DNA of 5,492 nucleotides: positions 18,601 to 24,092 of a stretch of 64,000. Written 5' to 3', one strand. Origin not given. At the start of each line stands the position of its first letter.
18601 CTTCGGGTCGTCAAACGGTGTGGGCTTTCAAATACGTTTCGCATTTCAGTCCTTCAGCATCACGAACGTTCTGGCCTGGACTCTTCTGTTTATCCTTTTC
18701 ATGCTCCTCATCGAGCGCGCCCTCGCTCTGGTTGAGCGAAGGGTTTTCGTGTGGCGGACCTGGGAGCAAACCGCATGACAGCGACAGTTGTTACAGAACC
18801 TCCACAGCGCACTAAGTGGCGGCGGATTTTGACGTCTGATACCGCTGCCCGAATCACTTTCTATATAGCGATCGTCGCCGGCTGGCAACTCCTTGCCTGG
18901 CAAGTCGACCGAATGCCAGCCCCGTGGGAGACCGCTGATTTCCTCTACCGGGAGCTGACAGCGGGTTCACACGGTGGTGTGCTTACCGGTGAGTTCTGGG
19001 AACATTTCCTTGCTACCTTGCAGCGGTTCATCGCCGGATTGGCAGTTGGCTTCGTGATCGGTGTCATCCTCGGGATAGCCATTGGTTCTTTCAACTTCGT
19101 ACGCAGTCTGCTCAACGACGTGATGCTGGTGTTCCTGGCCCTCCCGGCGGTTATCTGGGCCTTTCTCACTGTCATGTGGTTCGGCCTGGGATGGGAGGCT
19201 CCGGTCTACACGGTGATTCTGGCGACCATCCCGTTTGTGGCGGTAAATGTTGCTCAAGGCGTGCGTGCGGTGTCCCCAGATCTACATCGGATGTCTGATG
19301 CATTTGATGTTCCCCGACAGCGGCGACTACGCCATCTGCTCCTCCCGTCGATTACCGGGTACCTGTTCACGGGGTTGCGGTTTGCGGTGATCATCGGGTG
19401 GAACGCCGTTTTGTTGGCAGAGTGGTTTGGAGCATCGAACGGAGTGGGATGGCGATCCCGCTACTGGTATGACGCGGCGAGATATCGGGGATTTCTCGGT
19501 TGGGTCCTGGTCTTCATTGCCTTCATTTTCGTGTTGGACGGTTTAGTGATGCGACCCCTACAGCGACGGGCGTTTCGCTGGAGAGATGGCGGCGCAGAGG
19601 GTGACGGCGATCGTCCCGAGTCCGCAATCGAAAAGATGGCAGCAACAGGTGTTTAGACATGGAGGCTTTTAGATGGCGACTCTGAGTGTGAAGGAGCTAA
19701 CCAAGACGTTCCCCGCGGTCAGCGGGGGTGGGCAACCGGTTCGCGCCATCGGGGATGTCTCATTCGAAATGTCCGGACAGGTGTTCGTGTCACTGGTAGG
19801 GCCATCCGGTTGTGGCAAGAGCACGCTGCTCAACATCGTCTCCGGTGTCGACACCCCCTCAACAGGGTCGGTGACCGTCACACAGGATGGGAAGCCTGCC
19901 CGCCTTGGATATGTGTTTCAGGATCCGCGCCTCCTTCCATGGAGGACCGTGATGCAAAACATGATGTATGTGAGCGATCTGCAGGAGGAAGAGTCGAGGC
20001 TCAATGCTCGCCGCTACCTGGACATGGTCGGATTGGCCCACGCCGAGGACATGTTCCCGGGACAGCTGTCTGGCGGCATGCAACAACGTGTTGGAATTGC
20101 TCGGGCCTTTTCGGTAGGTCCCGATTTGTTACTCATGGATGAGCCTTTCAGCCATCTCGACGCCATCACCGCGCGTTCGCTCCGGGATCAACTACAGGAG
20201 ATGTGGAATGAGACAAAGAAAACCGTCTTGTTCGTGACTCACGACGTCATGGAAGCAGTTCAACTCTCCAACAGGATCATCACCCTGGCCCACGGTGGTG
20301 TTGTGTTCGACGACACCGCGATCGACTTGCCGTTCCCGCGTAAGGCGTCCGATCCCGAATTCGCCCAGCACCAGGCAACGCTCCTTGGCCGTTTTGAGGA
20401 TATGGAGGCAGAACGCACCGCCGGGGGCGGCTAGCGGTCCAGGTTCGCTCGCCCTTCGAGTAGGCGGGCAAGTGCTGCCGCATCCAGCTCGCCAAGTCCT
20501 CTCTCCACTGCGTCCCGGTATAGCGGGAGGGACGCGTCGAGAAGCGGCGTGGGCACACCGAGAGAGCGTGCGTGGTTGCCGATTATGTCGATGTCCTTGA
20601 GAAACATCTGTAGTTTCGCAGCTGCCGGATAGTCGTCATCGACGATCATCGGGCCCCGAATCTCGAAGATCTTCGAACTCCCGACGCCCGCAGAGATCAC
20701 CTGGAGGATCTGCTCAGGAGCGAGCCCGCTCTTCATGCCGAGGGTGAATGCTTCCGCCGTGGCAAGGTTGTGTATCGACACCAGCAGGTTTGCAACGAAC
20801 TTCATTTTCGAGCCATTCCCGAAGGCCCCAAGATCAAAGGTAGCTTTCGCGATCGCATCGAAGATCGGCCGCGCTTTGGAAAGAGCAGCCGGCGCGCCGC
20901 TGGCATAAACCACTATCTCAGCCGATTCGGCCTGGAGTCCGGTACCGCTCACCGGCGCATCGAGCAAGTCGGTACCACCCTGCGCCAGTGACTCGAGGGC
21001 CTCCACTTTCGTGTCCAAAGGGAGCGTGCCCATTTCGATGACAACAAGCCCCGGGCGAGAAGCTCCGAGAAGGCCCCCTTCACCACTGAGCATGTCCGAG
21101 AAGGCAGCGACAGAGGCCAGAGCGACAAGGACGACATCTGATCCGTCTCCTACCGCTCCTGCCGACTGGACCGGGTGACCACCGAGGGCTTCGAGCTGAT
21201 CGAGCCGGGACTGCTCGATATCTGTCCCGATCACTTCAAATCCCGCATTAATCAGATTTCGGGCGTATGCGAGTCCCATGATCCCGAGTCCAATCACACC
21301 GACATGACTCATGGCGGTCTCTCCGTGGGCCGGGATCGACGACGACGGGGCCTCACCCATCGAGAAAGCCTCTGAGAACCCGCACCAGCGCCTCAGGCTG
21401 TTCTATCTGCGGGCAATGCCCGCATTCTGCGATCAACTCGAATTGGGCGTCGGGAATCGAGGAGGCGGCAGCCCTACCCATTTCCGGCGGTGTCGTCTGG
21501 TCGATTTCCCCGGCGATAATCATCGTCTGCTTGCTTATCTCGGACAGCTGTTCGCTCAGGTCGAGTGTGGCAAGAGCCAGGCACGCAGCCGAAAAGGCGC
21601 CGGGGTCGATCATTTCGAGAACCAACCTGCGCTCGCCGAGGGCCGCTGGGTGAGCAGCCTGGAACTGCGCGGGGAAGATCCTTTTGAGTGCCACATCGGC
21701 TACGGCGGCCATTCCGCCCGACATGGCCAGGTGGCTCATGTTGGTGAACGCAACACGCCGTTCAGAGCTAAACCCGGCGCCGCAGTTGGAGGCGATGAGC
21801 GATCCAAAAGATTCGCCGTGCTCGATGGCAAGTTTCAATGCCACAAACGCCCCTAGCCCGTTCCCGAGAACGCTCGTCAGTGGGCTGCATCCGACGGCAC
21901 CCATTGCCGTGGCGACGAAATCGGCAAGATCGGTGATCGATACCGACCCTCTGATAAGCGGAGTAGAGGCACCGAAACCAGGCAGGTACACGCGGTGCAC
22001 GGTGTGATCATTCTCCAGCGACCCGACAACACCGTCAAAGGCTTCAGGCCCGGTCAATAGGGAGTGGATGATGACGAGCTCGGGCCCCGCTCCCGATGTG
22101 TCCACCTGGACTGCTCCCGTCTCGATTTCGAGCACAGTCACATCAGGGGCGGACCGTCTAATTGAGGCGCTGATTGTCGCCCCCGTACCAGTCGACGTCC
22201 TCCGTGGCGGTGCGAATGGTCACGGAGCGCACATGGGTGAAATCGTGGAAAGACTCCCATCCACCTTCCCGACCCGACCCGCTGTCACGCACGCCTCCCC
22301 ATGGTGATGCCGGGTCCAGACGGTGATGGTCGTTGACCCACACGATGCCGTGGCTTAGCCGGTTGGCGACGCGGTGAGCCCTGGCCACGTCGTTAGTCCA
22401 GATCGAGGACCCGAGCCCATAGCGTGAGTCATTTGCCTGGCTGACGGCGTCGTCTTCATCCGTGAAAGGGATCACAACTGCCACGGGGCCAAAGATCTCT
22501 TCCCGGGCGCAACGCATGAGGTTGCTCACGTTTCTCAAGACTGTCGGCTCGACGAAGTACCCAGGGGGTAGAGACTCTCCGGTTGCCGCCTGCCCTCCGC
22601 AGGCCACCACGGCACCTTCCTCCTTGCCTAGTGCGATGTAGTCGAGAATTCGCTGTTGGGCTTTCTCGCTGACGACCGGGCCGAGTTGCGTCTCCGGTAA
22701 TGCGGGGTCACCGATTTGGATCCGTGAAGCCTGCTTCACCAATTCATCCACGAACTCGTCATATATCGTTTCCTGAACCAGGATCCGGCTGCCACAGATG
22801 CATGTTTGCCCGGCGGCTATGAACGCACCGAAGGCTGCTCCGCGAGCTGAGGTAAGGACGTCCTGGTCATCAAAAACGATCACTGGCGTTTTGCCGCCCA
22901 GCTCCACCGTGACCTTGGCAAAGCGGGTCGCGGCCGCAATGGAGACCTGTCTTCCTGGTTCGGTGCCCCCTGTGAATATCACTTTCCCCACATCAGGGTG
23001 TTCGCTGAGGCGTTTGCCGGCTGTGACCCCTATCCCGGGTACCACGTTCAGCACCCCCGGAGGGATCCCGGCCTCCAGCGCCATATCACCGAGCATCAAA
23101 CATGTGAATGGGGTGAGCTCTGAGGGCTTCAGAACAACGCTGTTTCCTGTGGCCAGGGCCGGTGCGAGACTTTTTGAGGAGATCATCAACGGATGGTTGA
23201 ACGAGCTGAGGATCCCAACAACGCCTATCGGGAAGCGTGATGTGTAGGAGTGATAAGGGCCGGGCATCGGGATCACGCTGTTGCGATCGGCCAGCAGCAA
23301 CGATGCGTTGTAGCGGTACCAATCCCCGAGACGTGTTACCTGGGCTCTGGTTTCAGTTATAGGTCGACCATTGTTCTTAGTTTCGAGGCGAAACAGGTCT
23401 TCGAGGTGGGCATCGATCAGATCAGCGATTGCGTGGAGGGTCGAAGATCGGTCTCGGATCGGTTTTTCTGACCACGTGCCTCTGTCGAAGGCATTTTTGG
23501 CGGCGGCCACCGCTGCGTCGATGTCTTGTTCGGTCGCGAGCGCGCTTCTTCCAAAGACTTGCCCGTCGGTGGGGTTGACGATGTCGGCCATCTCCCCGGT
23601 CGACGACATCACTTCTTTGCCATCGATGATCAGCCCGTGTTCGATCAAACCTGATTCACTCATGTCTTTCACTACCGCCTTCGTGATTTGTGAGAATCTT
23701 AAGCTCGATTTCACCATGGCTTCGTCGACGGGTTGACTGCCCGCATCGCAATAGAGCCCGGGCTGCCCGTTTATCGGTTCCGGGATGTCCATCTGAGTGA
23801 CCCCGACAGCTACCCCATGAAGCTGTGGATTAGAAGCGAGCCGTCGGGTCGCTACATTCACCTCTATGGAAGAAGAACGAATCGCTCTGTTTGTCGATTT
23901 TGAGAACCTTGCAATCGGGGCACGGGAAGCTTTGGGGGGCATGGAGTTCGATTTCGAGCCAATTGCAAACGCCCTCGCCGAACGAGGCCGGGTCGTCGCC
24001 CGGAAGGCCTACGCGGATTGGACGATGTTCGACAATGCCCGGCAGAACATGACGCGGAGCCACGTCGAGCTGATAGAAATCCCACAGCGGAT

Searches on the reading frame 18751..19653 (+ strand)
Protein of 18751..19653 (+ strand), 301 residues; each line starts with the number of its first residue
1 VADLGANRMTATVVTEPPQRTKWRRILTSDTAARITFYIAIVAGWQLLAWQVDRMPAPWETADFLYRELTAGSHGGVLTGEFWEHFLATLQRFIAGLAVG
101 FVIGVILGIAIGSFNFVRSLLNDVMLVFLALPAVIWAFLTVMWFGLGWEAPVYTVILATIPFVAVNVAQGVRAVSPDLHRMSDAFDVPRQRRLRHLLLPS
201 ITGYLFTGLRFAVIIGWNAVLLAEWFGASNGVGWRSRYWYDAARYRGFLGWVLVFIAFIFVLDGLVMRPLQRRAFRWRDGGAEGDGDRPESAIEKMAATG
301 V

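Call 36: search_protein_families(library=pfam, proteins=[window:18751-19653:+], max_evalue=0.00001)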
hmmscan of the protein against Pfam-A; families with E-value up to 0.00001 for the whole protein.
window:18751-19653:+ (301 aa): 1 family
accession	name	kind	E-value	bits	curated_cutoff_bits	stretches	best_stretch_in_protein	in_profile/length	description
PF00528.27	BPD_transp_1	-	4.7e-22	79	26.4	1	102-266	3-175/184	Binding-protein-dependent transport system inner membrane component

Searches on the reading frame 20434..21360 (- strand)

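Call 36: search_protein_families(library=pfam, proteins=[window:20434-21360:-], max_evalue=0.00001)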
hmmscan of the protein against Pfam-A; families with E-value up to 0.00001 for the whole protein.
window:20434-21360:- (309 aa): 2 families
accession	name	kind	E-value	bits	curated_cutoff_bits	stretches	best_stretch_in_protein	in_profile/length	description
PF03446.21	NAD_binding_2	-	1.5e-31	110.1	21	1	20-175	2-157/161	NAD binding domain of 6-phosphogluconate dehydrogenase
PF14833.11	NAD_binding_11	-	1.1e-26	93.8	30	1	181-301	1-122/122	NAD-binding of NADP-dependent 3-hydroxyisobutyrate dehydrogenase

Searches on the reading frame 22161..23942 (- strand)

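Call 36: search_protein_families(library=pfam, proteins=[window:22161-23942:-], max_evalue=0.00001)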
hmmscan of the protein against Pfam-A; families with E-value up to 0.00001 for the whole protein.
window:22161-23942:- (594 aa): 1 family
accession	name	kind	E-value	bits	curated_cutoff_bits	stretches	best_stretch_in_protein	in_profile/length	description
PF00171.27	Aldedh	-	1.1e-160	535.7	23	1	114-574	4-461/461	Aldehyde dehydrogenase family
